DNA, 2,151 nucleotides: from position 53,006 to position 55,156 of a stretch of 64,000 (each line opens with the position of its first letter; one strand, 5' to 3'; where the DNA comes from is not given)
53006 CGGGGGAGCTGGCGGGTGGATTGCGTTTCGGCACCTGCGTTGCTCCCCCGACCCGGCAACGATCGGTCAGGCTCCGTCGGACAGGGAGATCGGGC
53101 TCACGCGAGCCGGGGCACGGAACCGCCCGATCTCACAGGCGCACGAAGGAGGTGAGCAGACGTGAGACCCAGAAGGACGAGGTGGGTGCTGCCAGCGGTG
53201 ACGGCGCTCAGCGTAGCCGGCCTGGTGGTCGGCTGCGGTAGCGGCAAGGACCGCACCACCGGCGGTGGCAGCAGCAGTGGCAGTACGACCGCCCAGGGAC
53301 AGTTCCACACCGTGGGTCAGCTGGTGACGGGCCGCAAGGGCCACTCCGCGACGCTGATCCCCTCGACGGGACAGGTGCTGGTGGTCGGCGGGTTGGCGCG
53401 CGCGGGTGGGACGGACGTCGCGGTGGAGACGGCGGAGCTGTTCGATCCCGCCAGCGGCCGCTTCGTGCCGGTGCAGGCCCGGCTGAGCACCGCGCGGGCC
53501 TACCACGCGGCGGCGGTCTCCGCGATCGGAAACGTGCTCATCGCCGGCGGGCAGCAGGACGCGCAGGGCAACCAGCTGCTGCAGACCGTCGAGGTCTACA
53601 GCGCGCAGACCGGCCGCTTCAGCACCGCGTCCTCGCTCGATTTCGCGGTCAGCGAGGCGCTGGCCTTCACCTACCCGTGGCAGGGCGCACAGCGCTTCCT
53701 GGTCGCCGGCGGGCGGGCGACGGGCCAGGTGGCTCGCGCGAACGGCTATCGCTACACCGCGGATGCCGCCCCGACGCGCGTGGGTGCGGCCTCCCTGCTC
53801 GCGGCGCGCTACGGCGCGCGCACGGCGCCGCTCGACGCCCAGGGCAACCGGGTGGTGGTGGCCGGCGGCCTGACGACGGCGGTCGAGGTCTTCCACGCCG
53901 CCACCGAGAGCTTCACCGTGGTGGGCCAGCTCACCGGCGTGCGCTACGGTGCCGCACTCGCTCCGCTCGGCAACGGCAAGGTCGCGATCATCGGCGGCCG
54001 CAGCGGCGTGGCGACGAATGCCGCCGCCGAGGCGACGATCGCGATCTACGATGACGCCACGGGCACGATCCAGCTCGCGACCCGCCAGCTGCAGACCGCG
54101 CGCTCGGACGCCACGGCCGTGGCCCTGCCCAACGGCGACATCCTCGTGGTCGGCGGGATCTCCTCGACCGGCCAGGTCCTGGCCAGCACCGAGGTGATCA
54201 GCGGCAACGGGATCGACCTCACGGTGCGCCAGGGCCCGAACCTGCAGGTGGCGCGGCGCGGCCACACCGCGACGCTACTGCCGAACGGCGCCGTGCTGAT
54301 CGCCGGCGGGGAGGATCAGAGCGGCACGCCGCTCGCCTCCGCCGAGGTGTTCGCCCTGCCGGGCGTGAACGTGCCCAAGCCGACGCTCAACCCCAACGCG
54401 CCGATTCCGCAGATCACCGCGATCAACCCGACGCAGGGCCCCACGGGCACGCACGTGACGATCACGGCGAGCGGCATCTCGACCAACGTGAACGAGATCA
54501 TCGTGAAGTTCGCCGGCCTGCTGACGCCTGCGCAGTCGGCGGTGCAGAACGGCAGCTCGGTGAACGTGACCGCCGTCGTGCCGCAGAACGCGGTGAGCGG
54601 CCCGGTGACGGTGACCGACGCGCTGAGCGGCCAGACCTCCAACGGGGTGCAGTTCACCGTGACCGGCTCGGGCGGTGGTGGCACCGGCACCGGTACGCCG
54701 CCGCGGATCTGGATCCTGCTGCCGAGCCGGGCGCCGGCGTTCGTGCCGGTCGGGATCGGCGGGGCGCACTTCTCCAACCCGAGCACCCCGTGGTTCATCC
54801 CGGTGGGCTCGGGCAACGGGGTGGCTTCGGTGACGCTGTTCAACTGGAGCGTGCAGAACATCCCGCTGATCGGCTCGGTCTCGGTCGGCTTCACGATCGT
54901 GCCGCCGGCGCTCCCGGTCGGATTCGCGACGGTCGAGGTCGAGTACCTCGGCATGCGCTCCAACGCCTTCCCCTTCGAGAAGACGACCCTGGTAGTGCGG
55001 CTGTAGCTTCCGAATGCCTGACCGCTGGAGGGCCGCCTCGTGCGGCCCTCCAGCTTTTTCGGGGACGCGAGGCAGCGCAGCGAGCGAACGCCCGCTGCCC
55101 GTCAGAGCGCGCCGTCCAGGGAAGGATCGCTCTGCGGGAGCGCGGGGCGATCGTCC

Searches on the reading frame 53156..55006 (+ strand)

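Call 74: search_protein_families(library=pfam, max_evalue=0.00001, proteins=[window:53156-55006:+])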
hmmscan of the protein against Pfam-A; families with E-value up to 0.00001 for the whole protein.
window:53156-55006:+ (616 aa): 9 families
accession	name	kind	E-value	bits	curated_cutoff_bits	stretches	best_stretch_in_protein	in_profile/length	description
PF13418.12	Kelch_4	-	5.2e-22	78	21.6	0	366-401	1-36/49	Galactose oxidase, central domain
PF13964.12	Kelch_6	-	2.4e-18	65.9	25.3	0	114-161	2-46/50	Kelch motif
PF13415.12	Kelch_3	-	1.6e-13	50.9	22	0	72-121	2-47/48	Galactose oxidase, central domain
PF01344.31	Kelch_1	-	1.1e-12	47.7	20.1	0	116-160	3-44/46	Kelch motif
PF24981.1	Beta-prop_ATRN-LZTR1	-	8.6e-11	42.1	50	1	50-152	138-238/289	Attractin/LZTR1 beta-propeller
PF24681.1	Kelch_KLHDC2_KLHL20_DRC7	-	1.2e-10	41.5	50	0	50-160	41-146/221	KLHDC2/KLHL20/DRC7 Kelch-repeats domain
PF07250.17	Glyoxal_oxid_N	-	2.6e-07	30.6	37.5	0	297-388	50-138/243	Glyoxal oxidase N-terminus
PF01833.30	TIG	-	8.9e-07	29.3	20.9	1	418-502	1-84/84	IPT/TIG domain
PF07646.21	Kelch_2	-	2.4e-06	27.7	21.3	0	319-337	4-21/48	Kelch motif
